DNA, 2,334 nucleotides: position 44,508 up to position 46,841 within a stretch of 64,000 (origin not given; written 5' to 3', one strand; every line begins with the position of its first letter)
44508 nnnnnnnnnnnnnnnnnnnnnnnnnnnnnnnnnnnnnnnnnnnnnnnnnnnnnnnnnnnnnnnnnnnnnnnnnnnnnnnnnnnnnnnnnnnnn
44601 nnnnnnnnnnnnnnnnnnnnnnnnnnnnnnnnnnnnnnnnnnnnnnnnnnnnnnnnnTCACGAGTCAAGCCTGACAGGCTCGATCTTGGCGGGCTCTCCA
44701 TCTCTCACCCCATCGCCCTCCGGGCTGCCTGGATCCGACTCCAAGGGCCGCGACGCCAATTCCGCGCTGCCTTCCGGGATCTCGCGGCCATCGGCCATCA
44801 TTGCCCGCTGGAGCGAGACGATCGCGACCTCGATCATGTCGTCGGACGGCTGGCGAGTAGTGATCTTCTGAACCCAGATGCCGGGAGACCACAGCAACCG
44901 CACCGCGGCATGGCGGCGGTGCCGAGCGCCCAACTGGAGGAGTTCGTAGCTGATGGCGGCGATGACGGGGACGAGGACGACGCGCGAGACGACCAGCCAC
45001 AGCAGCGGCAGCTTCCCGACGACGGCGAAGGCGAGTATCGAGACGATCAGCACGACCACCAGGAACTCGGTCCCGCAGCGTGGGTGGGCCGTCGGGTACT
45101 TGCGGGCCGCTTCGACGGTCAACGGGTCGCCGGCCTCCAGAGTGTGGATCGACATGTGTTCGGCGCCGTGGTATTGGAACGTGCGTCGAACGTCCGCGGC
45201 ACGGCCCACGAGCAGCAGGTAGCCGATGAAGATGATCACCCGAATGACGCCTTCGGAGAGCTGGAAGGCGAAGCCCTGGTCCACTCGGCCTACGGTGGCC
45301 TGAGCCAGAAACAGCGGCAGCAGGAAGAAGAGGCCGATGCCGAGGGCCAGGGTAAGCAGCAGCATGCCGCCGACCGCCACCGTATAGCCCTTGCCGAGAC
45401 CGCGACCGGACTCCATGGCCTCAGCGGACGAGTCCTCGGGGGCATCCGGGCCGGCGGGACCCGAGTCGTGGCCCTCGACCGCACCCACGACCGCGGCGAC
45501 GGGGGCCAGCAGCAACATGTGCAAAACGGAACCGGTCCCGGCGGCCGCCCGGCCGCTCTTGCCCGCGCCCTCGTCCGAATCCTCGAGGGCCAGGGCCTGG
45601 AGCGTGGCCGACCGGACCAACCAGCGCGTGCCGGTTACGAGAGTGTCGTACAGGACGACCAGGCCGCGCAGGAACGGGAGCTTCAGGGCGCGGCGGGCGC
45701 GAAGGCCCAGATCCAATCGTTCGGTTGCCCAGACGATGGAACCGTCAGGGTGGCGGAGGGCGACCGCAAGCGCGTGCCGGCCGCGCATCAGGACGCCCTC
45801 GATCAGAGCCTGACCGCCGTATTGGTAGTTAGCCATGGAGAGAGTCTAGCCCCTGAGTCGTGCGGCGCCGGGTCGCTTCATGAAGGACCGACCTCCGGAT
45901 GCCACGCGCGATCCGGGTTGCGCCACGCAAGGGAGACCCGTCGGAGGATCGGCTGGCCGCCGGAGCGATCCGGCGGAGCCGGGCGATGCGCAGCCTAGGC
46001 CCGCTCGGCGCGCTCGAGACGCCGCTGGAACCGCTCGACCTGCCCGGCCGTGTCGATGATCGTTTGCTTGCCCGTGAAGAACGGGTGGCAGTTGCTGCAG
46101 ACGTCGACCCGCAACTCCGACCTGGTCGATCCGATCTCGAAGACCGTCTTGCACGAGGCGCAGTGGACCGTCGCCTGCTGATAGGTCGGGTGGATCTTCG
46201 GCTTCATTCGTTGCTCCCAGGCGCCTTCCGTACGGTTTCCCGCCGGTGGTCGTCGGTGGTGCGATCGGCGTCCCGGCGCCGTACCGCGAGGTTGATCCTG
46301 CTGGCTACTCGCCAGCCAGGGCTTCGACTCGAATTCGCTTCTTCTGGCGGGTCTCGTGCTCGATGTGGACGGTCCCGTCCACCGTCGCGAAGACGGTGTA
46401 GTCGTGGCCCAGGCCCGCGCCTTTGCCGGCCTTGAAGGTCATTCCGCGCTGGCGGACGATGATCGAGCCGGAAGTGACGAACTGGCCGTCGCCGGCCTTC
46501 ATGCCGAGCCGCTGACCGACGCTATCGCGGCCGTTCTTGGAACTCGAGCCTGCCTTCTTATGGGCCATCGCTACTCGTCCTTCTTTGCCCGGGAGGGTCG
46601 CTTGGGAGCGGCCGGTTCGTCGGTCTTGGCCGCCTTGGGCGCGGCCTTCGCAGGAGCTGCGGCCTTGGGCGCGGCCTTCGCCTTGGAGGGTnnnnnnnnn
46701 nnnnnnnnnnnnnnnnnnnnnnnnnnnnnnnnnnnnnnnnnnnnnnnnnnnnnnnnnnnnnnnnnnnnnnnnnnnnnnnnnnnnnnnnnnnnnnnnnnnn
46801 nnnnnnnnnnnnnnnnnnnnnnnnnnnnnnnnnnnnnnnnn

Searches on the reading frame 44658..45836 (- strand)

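Call 19: search_protein_families(library=pfam, proteins=[window:44658-45836:-])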
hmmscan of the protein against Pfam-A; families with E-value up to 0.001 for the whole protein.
window:44658-45836:- (392 aa): 1 family
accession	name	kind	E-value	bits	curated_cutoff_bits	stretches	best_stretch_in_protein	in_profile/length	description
PF07136.16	DUF1385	-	1.5e-74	250.6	22.1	1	53-346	1-225/227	Protein of unknown function (DUF1385)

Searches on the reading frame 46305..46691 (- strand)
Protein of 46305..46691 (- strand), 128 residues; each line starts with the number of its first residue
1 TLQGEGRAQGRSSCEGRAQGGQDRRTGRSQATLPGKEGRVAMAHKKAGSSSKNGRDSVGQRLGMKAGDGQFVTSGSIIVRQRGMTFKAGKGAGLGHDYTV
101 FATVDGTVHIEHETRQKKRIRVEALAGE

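Call 43: search_protein_families(library=pfam, proteins=[window:46305-46691:-])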
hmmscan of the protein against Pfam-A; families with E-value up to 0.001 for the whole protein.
window:46305-46691:- (128 aa): 1 family
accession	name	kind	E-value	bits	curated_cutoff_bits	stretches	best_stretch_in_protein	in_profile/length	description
PF01016.24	Ribosomal_L27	-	1.3e-28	99.3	20.5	1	43-120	1-77/79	Ribosomal L27 protein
